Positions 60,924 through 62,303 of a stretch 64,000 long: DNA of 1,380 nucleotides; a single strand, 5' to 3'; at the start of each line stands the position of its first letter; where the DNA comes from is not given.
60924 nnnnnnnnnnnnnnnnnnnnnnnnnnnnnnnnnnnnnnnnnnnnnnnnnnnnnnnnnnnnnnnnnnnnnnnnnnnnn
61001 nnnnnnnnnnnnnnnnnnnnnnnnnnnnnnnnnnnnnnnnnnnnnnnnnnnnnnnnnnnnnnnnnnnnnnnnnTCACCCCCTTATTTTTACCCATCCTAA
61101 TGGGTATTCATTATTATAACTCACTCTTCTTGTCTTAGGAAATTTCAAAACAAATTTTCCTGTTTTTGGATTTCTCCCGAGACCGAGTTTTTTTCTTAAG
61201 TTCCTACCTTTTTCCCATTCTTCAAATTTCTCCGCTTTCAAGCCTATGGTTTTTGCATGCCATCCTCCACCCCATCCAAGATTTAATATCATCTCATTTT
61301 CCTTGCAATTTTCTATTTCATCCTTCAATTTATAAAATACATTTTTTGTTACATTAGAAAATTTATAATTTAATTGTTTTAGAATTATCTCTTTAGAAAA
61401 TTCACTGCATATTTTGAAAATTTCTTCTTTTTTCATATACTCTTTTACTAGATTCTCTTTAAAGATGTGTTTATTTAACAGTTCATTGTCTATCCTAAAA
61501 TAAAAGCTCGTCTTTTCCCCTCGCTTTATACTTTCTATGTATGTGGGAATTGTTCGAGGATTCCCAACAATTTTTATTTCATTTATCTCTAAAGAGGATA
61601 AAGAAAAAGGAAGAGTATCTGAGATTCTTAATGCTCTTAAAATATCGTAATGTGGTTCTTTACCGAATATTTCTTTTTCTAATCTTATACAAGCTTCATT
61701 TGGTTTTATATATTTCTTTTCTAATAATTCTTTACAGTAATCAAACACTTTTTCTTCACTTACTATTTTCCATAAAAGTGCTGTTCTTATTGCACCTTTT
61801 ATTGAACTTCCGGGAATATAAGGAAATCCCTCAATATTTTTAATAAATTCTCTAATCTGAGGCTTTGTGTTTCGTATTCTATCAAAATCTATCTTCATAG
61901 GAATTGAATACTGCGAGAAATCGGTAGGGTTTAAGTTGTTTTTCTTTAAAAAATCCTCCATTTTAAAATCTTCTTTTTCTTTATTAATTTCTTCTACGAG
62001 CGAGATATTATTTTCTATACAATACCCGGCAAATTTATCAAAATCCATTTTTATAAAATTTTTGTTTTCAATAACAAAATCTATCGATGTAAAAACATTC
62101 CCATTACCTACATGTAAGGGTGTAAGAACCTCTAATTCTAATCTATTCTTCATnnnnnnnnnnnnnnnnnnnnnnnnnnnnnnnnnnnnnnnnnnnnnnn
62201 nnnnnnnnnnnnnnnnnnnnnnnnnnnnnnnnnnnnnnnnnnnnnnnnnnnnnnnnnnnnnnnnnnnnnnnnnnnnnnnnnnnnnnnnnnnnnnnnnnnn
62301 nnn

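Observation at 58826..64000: Type III-A (Csm) CRISPR-Cas effector module with Csx1, inserted right after tRNA-Tyr; no array in window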

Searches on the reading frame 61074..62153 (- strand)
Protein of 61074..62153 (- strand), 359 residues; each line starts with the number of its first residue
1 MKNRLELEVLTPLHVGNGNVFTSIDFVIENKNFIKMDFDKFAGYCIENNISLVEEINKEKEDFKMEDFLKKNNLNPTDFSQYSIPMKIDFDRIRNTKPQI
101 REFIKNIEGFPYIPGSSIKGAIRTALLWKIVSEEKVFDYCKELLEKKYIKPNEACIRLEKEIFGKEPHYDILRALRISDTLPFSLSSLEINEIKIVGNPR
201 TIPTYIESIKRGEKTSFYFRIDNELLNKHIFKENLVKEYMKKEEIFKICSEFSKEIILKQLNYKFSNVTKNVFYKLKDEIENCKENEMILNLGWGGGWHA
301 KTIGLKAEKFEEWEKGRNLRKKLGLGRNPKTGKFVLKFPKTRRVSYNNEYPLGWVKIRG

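Call 8: search_protein_families(library=pfam, proteins=[window:61074-62153:-], max_evalue=0.01)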
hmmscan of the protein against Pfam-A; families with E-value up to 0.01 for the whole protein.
window:61074-62153:- (359 aa): 1 family
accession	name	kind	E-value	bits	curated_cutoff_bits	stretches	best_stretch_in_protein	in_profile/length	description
PF03787.20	RAMPs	-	3.8e-22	80.1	22.1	1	6-298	1-187/189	RAMP superfamily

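Call 9: search_protein_families(library=ncbifam, proteins=[window:61074-62153:-], max_evalue=0.01)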
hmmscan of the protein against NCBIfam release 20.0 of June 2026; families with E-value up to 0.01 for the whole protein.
window:61074-62153:- (359 aa): 6 families
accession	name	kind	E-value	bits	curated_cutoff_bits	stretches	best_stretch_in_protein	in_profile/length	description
TIGR01899.1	cas_TM1807_csm5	equivalog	2.2e-74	251.1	38.3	1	6-357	2-364/364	type III-A CRISPR-associated RAMP protein Csm5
TIGR01898.1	cas_TM1791_cmr6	equivalog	2.3e-06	27.9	51.1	1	105-172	26-97/195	type III-B CRISPR module RAMP protein Cmr6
TIGR02581.1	cas_cyan_RAMP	equivalog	3.2e-06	27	108.05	1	85-125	15-55/216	type III CRISPR-associated RAMP protein Csx7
TIGR02582.1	cas7_TM1809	equivalog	2.3e-05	24.5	90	1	97-139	32-64/203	type III-A CRISPR-associated RAMP protein Csm3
TIGR02580.1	cas_RAMP_Cmr4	equivalog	0.00065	19.6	87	0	109-133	34-58/283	type III-B CRISPR module RAMP protein Cmr4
TIGR03986.1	TIGR03986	equivalog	0.00081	18.9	161.35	1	95-149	57-109/568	TIGR03986 family type III CRISPR-associated RAMP protein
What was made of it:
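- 61074..62153 (-): csm5 (359 aa), a Cas7-like RAMP subunit. TIGR01899 251.1 bits, cutoff 38.3 (call 9).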

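Call 10: search_protein_families(library=padloc, proteins=[window:61074-62153:-], max_evalue=0.01)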
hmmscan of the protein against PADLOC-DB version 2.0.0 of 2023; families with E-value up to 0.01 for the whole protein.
window:61074-62153:- (359 aa): 32 families (the best 25 are shown)
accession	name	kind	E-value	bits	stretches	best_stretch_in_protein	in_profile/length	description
PDLC01020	Csm5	-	5.9e-75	251.1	1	6-357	2-364/364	CRISPR type III-A/MTUBE-associated RAMP protein Csm5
PDLC01275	Csm5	-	1.4e-69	233.3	1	6-357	2-321/321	"CAS-III-A,CAS-III-D; effector_G7"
PDLC01440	Csm5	-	3.8e-68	228.6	1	5-357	3-322/322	"CAS-III-A,CAS-III-D; effector_G7"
PDLC01733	Csm5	-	2.4e-59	200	1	5-357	3-365/369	Csm5gr7_1_CAS-III-A-III-D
PDLC01021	Csm5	-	1.7e-51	174.1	1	6-357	4-369/373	Csm5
PDLC01571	Csm5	-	1.7e-29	101.1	1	4-357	4-334/339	"CAS-III-A,CAS-III-D; effector_G7"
PDLC01339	Csm3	-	2.1e-16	59.4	1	9-273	1-136/163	"CAS-III-A,CAS-III-D; effector_G7"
PDLC01016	Csm3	-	7.8e-16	57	1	6-297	2-179/189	Csm3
PDLC01613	Csm3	-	3.8e-14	52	1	6-306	1-150/177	"CAS-III-A,CAS-III-D; effector_G7"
PDLC01442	Csm3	-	3.3e-11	41.4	1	102-224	35-147/208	"CAS-III-A,CAS-III-D; effector_G7"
PDLC01015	Csm3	-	1e-10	41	1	95-236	18-143/178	Csm3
PDLC01017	Csm3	-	1.5e-08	32.7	1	99-127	36-64/257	Csm3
PDLC01441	Cmr4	-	2e-08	32.3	1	109-255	34-128/245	"CAS-III-B,CAS-III-C; effector_G7"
PDLC01407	Csm3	-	3.9e-07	27.7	1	98-290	59-196/519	"CAS-III-A,CAS-III-D; effector_G7"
PDLC01296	Csm3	-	6.5e-07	27.5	1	85-239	15-154/192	"CAS-III-A,CAS-III-D; effector_G7"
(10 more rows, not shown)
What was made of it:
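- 61074..62153 (-): PADLOC Csm5 6e-75 (call 10).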
